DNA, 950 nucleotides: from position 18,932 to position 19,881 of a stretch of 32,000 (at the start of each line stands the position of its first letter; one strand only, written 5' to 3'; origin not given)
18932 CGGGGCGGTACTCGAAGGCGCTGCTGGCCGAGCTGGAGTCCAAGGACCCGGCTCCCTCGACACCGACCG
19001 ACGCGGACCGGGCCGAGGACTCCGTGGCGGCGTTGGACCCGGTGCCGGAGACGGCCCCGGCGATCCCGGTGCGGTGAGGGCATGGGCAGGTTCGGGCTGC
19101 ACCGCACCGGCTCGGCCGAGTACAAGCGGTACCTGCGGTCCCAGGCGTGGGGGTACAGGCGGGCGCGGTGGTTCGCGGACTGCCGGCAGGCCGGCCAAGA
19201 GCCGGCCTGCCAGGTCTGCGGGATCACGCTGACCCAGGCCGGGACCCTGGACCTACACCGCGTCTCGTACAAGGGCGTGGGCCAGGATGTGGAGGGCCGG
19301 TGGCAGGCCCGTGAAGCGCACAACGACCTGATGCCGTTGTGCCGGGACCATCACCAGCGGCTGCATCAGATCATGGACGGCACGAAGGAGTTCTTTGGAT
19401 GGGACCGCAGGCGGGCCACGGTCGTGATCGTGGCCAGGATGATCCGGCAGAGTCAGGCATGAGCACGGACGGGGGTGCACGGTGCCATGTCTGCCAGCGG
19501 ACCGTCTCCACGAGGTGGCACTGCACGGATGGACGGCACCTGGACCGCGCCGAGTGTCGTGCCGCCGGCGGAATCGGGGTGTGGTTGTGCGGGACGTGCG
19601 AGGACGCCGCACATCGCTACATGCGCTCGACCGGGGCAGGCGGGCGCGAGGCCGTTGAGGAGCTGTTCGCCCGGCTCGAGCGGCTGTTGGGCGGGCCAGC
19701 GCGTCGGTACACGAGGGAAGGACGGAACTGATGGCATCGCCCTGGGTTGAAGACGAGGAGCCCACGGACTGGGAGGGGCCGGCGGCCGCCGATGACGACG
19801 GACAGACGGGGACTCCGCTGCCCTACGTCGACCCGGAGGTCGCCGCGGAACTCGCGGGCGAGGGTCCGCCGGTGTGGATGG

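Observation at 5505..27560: Island at tRNA-Asn: T4SS-type actinobacterial conjugative element with no recognisable relaxase and no tRNA-proximal integrase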

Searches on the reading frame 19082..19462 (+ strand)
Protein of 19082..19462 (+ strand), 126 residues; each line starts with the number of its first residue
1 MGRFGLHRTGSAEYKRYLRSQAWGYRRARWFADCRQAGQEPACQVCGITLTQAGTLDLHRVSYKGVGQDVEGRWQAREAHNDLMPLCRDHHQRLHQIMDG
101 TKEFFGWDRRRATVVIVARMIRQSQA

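Call 7: search_protein_families(library=pfam, proteins=[window:19082-19462:+], max_evalue=0.01)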
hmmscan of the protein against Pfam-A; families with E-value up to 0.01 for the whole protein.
window:19082-19462:+ (126 aa): 1 family
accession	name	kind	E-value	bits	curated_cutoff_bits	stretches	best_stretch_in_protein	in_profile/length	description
PF16784.11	HNHc_6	-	0.0089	16.1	26.6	0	56-109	136-185/204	Putative HNHc nuclease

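Call 13: search_protein_families(library=ncbifam, proteins=[window:19082-19462:+], max_evalue=0.01)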
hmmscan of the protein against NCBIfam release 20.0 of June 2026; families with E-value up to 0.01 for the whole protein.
window:19082-19462:+ (126 aa): 0 families

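Call 42: search_protein_families(library=phrogs, proteins=[window:19082-19462:+], max_evalue=0.01)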
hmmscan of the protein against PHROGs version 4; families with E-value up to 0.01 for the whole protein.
window:19082-19462:+ (126 aa): 9 families
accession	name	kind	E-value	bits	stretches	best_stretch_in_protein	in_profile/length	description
phrog_1588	-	unknown function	0.00016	22.5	1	42-105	38-96/132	-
phrog_22514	-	DNA, RNA and nucleotide metabolism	0.00041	21.5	1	42-110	68-120/187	HNH endonuclease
phrog_3497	-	unknown function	0.0005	21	1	77-102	70-95/150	-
phrog_8048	-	DNA, RNA and nucleotide metabolism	0.00059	20.1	1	38-101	174-232/273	HNH endonuclease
phrog_144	-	DNA, RNA and nucleotide metabolism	0.00088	20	1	14-101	54-139/175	HNH endonuclease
phrog_8446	-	DNA, RNA and nucleotide metabolism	0.0014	19.3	1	38-98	138-199/211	HNH endonuclease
phrog_4581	-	head and packaging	0.0025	18.3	1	11-116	41-128/395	terminase small subunit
phrog_398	-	unknown function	0.0047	17.5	1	45-103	151-199/225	-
phrog_589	-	DNA, RNA and nucleotide metabolism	0.0076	17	1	22-96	71-140/179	HNH endonuclease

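Call 47: search_solved_structures(query=A4, max_evalue=10, show_alignments=2)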
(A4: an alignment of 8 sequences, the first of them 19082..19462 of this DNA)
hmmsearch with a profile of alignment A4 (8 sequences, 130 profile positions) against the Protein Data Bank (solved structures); distinct sequences matched with E-value up to 10: 12.
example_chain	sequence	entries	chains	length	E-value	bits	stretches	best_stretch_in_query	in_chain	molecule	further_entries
7ysf_A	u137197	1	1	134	0.11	15.7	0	39-60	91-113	Zinc finger protein 524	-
9qgx_A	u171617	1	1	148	0.16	15.2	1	78-116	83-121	Nicking endonuclease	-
5und_A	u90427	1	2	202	0.16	15.2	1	36-63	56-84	Transcriptional repressor CTCF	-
9qgv_A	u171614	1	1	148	0.16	15.2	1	78-116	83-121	Nicking endonuclease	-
5yj3_C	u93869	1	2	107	0.22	14.8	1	29-71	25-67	Telomere zinc finger-associated protein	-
2yt9_A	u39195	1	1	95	0.25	14.6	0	38-66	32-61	zinc finger-containing protein 1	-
5yel_A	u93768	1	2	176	0.26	14.5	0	34-64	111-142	Transcriptional repressor CTCF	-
8h9h_G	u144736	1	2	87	0.38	14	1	37-72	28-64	Zinc finger and BTB domain-containing protein 7A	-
7y3l_A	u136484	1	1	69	1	12.6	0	38-65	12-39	Sal-like protein 3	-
4nav_D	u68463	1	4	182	1.2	12.4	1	22-58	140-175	HYPOTHETICAL PROTEIN XCC279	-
5t0u_A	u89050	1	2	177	1.5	12.1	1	36-63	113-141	Transcriptional repressor CTCF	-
8sst_A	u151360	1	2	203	3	11.1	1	36-63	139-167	Transcriptional repressor CTCF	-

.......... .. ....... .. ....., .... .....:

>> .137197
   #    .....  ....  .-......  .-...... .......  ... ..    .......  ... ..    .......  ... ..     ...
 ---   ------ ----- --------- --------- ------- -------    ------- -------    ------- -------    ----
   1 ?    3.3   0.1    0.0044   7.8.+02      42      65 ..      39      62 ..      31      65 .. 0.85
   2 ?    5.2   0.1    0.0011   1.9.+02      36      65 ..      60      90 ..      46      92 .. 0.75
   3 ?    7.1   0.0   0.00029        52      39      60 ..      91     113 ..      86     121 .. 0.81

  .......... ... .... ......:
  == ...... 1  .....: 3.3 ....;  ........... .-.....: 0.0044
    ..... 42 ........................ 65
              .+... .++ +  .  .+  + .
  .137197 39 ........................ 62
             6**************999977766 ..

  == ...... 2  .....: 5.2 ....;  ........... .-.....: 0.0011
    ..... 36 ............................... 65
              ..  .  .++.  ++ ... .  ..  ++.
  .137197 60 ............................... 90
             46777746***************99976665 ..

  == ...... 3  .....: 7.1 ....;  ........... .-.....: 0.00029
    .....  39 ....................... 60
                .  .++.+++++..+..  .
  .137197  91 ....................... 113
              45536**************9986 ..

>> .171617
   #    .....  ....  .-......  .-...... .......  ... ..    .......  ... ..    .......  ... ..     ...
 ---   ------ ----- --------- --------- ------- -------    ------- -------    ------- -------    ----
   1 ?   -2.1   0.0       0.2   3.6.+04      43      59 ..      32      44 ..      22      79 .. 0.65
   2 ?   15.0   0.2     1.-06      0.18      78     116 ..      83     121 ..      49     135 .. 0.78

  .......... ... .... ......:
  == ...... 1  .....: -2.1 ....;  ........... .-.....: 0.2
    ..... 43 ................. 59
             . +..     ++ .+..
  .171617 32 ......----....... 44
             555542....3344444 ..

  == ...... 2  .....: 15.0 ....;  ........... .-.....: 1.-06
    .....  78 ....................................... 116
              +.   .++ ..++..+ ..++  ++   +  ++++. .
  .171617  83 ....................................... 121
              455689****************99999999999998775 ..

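Call 48: search_protein_families(library=pfam, alignment_id=A4, max_evalue=1)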
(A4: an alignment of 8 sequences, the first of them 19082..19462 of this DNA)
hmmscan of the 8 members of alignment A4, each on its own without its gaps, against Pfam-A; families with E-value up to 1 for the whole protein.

A. member 1, window:19082-19462:+ (126 aa): 3 families
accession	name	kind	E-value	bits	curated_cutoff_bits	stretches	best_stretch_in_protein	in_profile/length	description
PF16784.11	HNHc_6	-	0.0089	16.1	26.6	1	56-109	136-185/204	Putative HNHc nuclease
PF23382.1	DUF7097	-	0.061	13.6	27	1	33-97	66-138/175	Family of unknown function (DUF7097)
PF16786.11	RecA_dep_nuc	-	0.076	13.6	26.9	1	75-97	39-61/103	Recombination enhancement, RecA-dependent nuclease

B. families by the number of members that match (of 8 scanned): 9 families
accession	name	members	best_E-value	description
PF16784.11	HNHc_6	6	0.0025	Putative HNHc nuclease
PF06147.18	DUF968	3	0.0096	Protein of unknown function (DUF968)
PF23382.1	DUF7097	2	0.002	Family of unknown function (DUF7097)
PF16786.11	RecA_dep_nuc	2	0.076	Recombination enhancement, RecA-dependent nuclease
PF01844.29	HNH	2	0.081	HNH endonuclease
PF14169.11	YdjO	1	0.021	Cold-inducible protein YdjO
PF07802.16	GCK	1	0.042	GCK domain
PF23601.1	DUF7140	1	0.084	Domain of unknown function (DUF7140)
PF13391.12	HNH_2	1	0.21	HNH endonuclease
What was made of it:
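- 19082..19462 (+): 126-aa probable HNH-type nuclease. Weak hits to HNH families (calls 42, 48).
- On HNH (beta-beta-alpha-metal) nucleases, for the 126-aa protein: Profile hits are sub-threshold (calls 42, 47, 48).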

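Call 62: search_dna_similar(query=window:19082-19462:+, collection=plasmids, mode=protein, max_evalue=0.001, max_rows=25)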
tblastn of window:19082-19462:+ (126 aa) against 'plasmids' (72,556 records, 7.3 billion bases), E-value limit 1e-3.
Records with a match: 6; places in all: 6; records where one place covers at least 80% of the query: 5.
Best place of each record, by identity: 60-80% 1; <60% 5.
By first word of the organism name: Arthrobacter 2; Citricoccus 1; Pseudarthrobacter 1; Microbacterium 1; Paenarthrobacter 1.
By predicted mobility (MOB-suite, as given by PLSDB): non-mobilizable 5; mobilizable 1.
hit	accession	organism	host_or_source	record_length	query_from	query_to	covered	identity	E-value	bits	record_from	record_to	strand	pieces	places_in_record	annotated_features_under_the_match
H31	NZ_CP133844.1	Citricoccus sp. I39-566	cell culture,Oceanic seawater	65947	1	123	98%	65.3%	2e-47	169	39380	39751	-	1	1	hypothetical protein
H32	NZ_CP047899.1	Pseudarthrobacter psychrotolerans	Single cell,Antarctic soil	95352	4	123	95%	53.2%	5e-35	133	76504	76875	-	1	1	hypothetical protein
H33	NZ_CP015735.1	Arthrobacter sp. U41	Purified bacterial strains from deep ...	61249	4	123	95%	52.4%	7e-34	130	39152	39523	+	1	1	hypothetical protein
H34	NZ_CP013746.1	Arthrobacter alpinus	Permafrost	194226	13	125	90%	53.9%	3e-28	114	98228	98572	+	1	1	none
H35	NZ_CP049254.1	Microbacterium amylolyticum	cell culture,soil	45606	17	122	84%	35.8%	2e-9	61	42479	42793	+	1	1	hypothetical protein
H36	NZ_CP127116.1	Paenarthrobacter sp. R1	cell culture,sediment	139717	4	99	76%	38.5%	1e-8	59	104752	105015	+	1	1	HNH endonuclease signature motif containing protein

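Call 64: get_annotated_region(hit=H33, flank=20000)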
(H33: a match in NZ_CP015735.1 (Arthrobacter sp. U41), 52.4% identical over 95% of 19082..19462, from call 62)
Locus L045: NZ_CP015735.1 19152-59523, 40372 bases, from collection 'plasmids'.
description: Arthrobacter sp. U41 plasmid unnamed3, complete sequence
organism: Arthrobacter sp. U41 (NCBI taxid 1849032)
taxonomy: Bacteria; Actinomycetota; Actinomycetes; Micrococcales; Micrococcaceae; Arthrobacter; Arthrobacter sp. U41
host: -; source: Purified bacterial strains from deep water samples,Lake Untersee; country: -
typing (MOB-suite, as given by PLSDB): non-mobilizable; replicon rep_cluster_13
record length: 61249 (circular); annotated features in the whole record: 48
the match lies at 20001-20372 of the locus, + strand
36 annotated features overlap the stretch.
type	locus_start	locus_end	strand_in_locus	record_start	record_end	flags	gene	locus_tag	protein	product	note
CDS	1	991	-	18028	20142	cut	-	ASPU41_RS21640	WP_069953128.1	hypothetical protein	-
CDS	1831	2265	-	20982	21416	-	-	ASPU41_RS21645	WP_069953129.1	hypothetical protein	-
CDS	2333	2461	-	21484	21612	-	-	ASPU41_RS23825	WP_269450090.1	hypothetical protein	-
CDS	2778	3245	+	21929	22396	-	-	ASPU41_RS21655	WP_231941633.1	hypothetical protein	-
CDS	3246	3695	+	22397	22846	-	-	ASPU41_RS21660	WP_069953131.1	hypothetical protein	-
CDS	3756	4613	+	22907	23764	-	-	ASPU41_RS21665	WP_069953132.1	hypothetical protein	-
CDS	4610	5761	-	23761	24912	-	-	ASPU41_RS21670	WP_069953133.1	alpha/beta fold hydrolase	-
CDS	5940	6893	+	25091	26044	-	-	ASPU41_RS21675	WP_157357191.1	hypothetical protein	-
CDS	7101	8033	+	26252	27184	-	-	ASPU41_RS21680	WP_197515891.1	DUF2637 domain-containing protein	-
CDS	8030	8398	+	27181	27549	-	-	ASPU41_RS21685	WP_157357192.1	hypothetical protein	-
CDS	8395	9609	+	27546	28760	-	-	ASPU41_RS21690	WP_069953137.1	helix-turn-helix domain-containing protein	-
CDS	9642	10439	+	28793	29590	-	-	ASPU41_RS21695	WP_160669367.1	sigma-70 family RNA polymerase sigma factor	GO:0006352 - DNA-templated transcription initiation [Evidence IEA]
CDS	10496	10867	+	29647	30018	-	-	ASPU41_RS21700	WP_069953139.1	hypothetical protein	-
CDS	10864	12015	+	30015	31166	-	-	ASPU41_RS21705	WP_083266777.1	CHAP domain-containing protein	-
CDS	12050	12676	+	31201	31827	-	-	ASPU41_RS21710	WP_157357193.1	hypothetical protein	-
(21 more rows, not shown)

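Call 65: get_annotated_region(hit=H32, flank=20000)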
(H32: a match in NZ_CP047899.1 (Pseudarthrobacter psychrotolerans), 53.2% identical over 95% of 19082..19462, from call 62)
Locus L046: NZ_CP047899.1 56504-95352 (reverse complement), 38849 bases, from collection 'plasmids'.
description: Pseudarthrobacter psychrotolerans strain YJ56 plasmid unnamed1, complete sequence
organism: Pseudarthrobacter psychrotolerans (NCBI taxid 2697569)
taxonomy: Bacteria; Actinomycetota; Actinomycetes; Micrococcales; Micrococcaceae; Pseudarthrobacter; Pseudarthrobacter psychrotolerans
host: -; source: Single cell,Antarctic soil; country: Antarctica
typing (MOB-suite, as given by PLSDB): non-mobilizable; replicon rep_cluster_1547
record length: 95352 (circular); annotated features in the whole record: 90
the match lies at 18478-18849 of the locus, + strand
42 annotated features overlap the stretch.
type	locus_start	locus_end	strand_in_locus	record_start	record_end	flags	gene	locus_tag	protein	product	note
CDS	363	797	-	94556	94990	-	-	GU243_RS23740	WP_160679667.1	hypothetical protein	-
CDS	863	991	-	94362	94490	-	-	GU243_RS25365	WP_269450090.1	hypothetical protein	-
CDS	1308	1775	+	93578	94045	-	-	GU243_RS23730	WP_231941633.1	hypothetical protein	-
CDS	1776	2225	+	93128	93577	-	-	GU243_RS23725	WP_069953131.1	hypothetical protein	-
CDS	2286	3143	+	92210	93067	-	-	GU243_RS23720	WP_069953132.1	hypothetical protein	-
CDS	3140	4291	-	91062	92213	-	-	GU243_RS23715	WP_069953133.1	alpha/beta fold hydrolase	-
CDS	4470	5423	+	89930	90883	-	-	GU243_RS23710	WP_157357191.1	hypothetical protein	-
CDS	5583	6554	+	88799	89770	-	-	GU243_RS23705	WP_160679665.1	DUF2637 domain-containing protein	-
CDS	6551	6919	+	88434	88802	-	-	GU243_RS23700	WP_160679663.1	hypothetical protein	-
CDS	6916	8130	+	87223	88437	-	-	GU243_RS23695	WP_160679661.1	helix-turn-helix domain-containing protein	-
CDS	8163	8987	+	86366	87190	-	-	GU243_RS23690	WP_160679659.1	sigma-70 family RNA polymerase sigma factor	GO:0006352 - DNA-templated transcription initiation [Evidence IEA]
CDS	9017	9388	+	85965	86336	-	-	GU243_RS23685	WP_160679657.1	hypothetical protein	-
CDS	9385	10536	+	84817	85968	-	-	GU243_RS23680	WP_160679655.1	transglycosylase SLT domain-containing protein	-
CDS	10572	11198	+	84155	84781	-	-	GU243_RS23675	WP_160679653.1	hypothetical protein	-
CDS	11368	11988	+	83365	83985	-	-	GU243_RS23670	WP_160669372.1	hypothetical protein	-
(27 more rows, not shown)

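Call 87: find_homologous_proteins(query=window:19082-19462:+, max_evalue=0.00001)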
Query window:19082-19462:+ (126 aa): 44 proteins with E <= 0.00001 among 45 candidates.
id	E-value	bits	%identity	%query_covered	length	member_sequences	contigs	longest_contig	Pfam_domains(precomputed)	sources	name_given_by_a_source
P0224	2.6e-77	275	95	100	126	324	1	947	-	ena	-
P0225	2.4e-70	252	95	90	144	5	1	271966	-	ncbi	ncbi:hypothetical protein, partial [Micrococcus luteus]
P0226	1.8e-64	233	81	99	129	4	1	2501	-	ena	-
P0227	1.2e-62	227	80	99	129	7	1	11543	-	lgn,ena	-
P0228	2.6e-59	217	76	99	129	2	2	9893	-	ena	-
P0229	2.8e-57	210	74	98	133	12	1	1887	-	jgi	-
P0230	1.9e-55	204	71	95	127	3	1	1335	-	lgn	-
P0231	1.8e-53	198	70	99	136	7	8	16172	-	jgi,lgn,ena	-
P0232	8.8e-53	196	67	98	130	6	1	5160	-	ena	-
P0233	1.2e-52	195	66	100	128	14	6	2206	-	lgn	-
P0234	1.4e-52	195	68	99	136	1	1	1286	-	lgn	-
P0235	3.2e-52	194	69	96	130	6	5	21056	-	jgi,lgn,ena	-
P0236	5.7e-52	193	69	99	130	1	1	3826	-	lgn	-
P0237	1.2e-51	192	69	91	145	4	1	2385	-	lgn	-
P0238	1.4e-51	192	68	98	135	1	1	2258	-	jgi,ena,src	-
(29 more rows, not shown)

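Call 96: predict_structure(alignment_id=A6)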
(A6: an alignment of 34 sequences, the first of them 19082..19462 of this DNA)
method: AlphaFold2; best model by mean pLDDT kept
length: 126 residues; sequences in the alignment: 34
mean_pLDDT: 87.4   pTM: 0.79
mean pLDDT of the five models: 87.4, 86.5, 85.9, 85.4, 83.5
residues with pLDDT >= 90: 77; 70-90: 38; 50-70: 3; < 50: 8
segments of 3 or more residues with pLDDT < 50: 1-8
pLDDT, mean of each block of 10 residues (from residue 1): 43 84 93 96 98 95 86 88 95 91 82 95 94
secondary structure, 60 per line:
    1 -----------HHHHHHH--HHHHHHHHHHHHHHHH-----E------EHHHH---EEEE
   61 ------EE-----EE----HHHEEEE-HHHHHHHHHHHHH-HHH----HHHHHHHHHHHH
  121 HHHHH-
elements in order: H12-18 H21-36 H50-53 E57-60 E83-86 H88-100 H109-125

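Call 98: fold_search(model_id=the predicted structure, library=pdb)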
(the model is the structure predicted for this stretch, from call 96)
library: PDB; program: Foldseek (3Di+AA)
matches with E <= 10: 117; with E <= 0.001: 0
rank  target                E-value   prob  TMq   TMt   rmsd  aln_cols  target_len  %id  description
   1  8fmf_D                1.0e-01  0.63  0.29  0.12   7.6        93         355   20  Structure of CBASS Cap5 from Pseudomonas syringae as an activated tetramer with the cyclic dinucleotide 3'2'-c-diAMP l (released 2024-02-07)
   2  8yb6_A                1.2e-01  0.57  0.36  0.15   7.0       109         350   19  Type I-EHNH Cascade complex (released 2024-07-31)
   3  8fmf_B                1.9e-01  0.57  0.34  0.14   7.7       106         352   19  Structure of CBASS Cap5 from Pseudomonas syringae as an activated tetramer with the cyclic dinucleotide 3'2'-c-diAMP l (released 2024-02-07)
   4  9dih_A                1.9e-01  0.41  0.28  0.12   7.3        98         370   17  CBASS Pseudomonas syringae Cap5 tetramer with DNA duplex and 3'2'-c-diAMP cyclic dinucleotide ligand (released 2025-06-18)
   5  8fmh_D                2.6e-01  0.33  0.28  0.11   8.2        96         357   19  Structure of CBASS Cap5 from Pseudomonas syringae as an activated tetramer with the cyclic dinucleotide 3'2'-c-dGAMP l (released 2024-02-07)
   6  8fmf_A                2.9e-01  0.41  0.31  0.12   7.5        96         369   21  Structure of CBASS Cap5 from Pseudomonas syringae as an activated tetramer with the cyclic dinucleotide 3'2'-c-diAMP l (released 2024-02-07)
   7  8fmh_C                2.9e-01  0.38  0.30  0.13   7.2        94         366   21  Structure of CBASS Cap5 from Pseudomonas syringae as an activated tetramer with the cyclic dinucleotide 3'2'-c-dGAMP l (released 2024-02-07)
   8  8fmf_C                3.1e-01  0.41  0.32  0.13   7.4        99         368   18  Structure of CBASS Cap5 from Pseudomonas syringae as an activated tetramer with the cyclic dinucleotide 3'2'-c-diAMP l (released 2024-02-07)
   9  8zlu_B                3.3e-01  0.66  0.42  0.16   5.8       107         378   18  Cryo-EM strcuture of Cas5-HNH Cascade,Conf1 (released 2024-12-04)
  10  8yha_A                3.3e-01  0.60  0.44  0.18   5.1       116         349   16  Type I-EHNH Cascade-ssDNA complex (released 2024-07-31)
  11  9dif_A                3.3e-01  0.30  0.28  0.12   7.6        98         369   21  CBASS Pseudomonas syringae Cap5 tetramer with DNA duplex and 3'2'-c-GAMP cyclic dinucleotide ligand (released 2025-06-18)
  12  9nlg_B                4.0e-01  0.28  0.29  0.12   8.0        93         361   22  CBASS Pseudomonas syringae Cap5 tetramer with 3'2'-c-GAMP cyclic dinucleotide ligand (His56Ala mutant without Mg2+ ion (released 2025-06-18)
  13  8fmh_B                4.6e-01  0.35  0.29  0.12   7.4        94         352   19  Structure of CBASS Cap5 from Pseudomonas syringae as an activated tetramer with the cyclic dinucleotide 3'2'-c-dGAMP l (released 2024-02-07)
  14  9qgx_A                4.9e-01  0.60  0.41  0.43   5.9       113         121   16  SciA(H42A) endonuclease from Escherichia phage T5 in complex with 10 bp DNA (GCGC sequence 1) (released 2026-03-25)
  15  9nlg_D                4.9e-01  0.20  0.27  0.11   8.3        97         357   18  CBASS Pseudomonas syringae Cap5 tetramer with 3'2'-c-GAMP cyclic dinucleotide ligand (His56Ala mutant without Mg2+ ion (released 2025-06-18)
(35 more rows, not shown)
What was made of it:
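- On HNH (beta-beta-alpha-metal) nucleases, for the 126-aa protein: The best fold matches are all HNH nucleases, but with E 0.1-0.5 (call 98).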

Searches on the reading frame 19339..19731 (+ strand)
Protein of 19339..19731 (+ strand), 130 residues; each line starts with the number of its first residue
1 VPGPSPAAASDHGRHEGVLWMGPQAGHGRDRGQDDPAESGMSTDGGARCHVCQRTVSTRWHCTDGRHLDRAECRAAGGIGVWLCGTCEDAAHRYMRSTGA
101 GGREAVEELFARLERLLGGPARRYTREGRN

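Call 7: search_protein_families(library=pfam, proteins=[window:19339-19731:+], max_evalue=0.01)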
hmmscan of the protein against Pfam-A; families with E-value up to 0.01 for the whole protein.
window:19339-19731:+ (130 aa): 1 family
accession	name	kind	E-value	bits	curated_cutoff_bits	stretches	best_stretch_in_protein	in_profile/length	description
PF00569.23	ZZ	-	0.009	16.2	21.4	1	47-64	5-24/45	Zinc finger, ZZ type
